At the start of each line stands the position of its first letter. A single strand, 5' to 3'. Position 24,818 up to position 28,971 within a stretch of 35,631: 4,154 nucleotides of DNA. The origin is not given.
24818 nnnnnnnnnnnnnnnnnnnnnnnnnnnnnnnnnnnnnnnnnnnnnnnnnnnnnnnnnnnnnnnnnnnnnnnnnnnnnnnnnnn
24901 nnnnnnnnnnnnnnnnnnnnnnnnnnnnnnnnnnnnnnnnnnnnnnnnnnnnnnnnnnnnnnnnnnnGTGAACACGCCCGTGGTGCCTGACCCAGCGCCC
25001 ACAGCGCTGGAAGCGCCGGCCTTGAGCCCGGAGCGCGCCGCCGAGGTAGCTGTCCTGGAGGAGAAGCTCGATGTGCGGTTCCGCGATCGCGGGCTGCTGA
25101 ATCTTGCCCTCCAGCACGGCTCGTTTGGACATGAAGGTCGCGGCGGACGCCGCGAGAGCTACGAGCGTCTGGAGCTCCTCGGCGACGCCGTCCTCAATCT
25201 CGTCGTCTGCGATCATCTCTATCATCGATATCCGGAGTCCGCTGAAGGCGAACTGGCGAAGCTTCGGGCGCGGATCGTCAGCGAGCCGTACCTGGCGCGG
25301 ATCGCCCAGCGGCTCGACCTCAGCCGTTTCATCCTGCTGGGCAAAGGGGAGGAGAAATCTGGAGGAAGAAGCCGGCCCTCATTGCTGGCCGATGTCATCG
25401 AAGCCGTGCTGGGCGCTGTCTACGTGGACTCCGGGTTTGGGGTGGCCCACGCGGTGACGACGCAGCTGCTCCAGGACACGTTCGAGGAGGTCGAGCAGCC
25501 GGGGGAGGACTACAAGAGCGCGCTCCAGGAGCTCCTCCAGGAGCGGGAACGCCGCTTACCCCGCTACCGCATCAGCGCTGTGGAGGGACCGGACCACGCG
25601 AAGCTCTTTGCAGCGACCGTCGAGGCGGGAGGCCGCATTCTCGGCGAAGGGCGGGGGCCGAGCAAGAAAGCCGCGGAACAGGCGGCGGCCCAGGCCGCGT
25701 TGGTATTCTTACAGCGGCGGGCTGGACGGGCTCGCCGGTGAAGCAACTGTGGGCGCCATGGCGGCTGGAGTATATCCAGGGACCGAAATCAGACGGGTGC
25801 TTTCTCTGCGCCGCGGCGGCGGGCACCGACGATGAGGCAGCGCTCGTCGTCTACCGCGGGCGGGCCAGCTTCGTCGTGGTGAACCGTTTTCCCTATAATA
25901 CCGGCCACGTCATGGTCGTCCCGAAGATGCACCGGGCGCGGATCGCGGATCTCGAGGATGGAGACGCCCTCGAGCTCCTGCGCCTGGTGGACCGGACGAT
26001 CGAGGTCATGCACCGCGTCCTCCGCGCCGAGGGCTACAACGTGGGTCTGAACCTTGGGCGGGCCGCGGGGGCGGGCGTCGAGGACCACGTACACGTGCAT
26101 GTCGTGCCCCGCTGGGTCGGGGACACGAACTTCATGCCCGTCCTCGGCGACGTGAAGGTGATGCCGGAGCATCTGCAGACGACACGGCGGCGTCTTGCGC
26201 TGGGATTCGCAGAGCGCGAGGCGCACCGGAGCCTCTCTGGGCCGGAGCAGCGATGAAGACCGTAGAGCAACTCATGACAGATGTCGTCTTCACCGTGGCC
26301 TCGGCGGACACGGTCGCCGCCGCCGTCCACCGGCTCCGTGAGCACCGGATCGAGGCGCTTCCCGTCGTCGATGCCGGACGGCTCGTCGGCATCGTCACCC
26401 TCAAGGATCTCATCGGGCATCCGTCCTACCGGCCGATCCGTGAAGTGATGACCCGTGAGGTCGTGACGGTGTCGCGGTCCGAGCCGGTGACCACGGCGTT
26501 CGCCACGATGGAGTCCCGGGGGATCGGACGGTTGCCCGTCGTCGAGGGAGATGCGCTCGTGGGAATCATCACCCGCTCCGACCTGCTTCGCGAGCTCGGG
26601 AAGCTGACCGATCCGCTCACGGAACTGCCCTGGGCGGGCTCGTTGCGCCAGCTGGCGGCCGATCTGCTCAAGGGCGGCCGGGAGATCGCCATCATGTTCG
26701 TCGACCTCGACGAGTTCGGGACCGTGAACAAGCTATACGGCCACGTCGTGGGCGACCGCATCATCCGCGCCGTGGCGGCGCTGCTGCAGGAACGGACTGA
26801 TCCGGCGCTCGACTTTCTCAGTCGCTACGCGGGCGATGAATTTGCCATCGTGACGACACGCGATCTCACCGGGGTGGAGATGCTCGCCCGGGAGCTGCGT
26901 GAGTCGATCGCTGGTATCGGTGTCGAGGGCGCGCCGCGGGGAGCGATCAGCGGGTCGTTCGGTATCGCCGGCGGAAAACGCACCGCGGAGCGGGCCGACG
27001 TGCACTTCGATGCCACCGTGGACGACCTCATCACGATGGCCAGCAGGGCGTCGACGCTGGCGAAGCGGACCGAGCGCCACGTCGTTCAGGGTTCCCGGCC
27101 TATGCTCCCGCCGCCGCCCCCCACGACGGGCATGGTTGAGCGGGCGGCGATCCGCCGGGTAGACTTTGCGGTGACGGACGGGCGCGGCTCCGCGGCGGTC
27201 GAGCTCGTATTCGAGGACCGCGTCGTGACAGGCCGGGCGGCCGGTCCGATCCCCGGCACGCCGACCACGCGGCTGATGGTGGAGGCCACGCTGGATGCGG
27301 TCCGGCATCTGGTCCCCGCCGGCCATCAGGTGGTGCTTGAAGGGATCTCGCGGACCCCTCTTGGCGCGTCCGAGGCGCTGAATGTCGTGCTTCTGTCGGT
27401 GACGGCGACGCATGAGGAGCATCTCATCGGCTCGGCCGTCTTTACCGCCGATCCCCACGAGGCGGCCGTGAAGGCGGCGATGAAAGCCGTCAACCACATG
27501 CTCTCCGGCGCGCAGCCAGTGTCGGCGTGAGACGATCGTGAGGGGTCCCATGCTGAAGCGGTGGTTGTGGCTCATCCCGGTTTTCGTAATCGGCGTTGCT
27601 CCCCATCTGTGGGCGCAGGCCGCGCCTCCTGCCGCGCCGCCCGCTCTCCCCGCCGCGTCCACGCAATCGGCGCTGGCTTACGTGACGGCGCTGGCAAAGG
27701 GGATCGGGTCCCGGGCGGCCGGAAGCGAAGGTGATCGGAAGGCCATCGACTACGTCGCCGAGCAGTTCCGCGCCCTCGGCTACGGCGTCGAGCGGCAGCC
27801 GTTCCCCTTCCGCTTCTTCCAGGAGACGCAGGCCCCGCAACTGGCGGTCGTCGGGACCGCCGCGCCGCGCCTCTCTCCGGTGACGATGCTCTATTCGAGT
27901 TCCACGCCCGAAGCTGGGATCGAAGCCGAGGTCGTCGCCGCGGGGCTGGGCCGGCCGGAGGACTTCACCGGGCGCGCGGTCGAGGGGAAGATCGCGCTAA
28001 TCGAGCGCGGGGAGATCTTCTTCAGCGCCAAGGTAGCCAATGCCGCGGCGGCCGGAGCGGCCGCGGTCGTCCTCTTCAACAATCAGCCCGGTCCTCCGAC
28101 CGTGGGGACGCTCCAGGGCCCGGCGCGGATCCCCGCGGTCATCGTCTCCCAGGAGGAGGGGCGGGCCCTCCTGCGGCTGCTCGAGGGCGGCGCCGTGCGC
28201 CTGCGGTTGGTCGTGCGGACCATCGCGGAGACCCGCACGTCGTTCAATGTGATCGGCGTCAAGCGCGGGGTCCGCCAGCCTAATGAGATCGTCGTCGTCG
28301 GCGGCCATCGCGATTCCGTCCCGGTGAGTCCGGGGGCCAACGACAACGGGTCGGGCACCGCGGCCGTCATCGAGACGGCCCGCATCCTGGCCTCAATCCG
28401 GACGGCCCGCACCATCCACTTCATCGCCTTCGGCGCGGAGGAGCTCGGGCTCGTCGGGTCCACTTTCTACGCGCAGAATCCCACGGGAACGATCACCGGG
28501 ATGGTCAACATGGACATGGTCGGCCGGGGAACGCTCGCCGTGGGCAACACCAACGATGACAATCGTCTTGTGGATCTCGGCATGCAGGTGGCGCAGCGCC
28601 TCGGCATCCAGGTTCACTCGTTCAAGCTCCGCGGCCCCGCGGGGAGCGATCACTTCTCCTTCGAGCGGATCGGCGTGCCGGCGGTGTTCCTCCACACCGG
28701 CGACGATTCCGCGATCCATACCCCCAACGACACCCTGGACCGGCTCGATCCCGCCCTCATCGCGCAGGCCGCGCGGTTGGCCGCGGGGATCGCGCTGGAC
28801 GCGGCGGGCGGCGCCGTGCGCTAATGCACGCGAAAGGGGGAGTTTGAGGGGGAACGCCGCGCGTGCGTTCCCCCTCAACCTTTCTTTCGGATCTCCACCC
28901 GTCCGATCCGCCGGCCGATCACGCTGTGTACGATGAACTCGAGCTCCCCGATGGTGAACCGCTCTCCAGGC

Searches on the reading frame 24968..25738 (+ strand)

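Call 9: search_protein_families(library=pfam, proteins=[window:24968-25738:+], max_evalue=0.001)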
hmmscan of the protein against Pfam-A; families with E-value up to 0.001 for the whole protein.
window:24968-25738:+ (257 aa): 4 families
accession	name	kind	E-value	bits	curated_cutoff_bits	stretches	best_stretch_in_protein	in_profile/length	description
PF14622.11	Ribonucleas_3_3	-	5.3e-35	120.8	35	1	41-166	2-122/128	Ribonuclease-III-like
PF00636.31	Ribonuclease_3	-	1.5e-25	90.4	27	1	66-156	1-102/102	Ribonuclease III domain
PF00035.32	dsrm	-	6.4e-17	62.3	23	1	182-245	1-63/66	Double-stranded RNA binding motif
PF14709.13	DND1_DSRM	-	0.00086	20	25.7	0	183-248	4-79/80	double strand RNA binding domain from DEAD END PROTEIN 1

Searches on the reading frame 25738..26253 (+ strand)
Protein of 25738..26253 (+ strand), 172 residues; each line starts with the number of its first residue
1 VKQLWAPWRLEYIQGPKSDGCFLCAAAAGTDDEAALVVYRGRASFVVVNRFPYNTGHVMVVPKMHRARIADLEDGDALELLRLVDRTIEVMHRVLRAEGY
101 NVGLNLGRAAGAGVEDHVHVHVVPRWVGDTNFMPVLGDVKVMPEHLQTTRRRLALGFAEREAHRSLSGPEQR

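Call 9: search_protein_families(library=pfam, proteins=[window:25738-26253:+], max_evalue=0.001)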
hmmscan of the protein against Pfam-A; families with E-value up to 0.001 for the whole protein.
window:25738-26253:+ (172 aa): 2 families
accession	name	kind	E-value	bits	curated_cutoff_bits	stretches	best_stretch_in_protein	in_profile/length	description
PF01230.28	HIT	-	5.1e-15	56.3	21.5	1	35-125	6-95/98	HIT domain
PF11969.13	DcpS_C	-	0.00012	23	24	1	21-123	2-100/114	Scavenger mRNA decapping enzyme C-term binding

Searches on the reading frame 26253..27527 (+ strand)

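Call 9: search_protein_families(library=pfam, proteins=[window:26253-27527:+], max_evalue=0.001)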
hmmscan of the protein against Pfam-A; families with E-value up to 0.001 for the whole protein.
window:26253-27527:+ (425 aa): 2 families
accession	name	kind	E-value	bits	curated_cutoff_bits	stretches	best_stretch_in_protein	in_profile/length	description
PF00571.33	CBS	-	1.8e-31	108.6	24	2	62-115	1-55/57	CBS domain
PF00990.26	GGDEF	-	4.5e-17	62.7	23.8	1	119-244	3-136/161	Diguanylate cyclase, GGDEF domain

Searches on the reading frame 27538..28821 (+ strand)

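Call 9: search_protein_families(library=pfam, proteins=[window:27538-28821:+], max_evalue=0.001)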
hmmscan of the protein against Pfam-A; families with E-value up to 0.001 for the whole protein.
window:27538-28821:+ (428 aa): 3 families
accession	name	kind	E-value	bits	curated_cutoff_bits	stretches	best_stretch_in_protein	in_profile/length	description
PF04389.22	Peptidase_M28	-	8.7e-41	140.2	21.3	1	237-416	1-190/193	Peptidase family M28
PF02225.27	PA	-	6.9e-19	68.2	23.9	1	129-211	2-95/95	PA domain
PF01546.33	Peptidase_M20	-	9.3e-08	32.6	24.6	1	264-417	30-202/206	Peptidase family M20/M25/M40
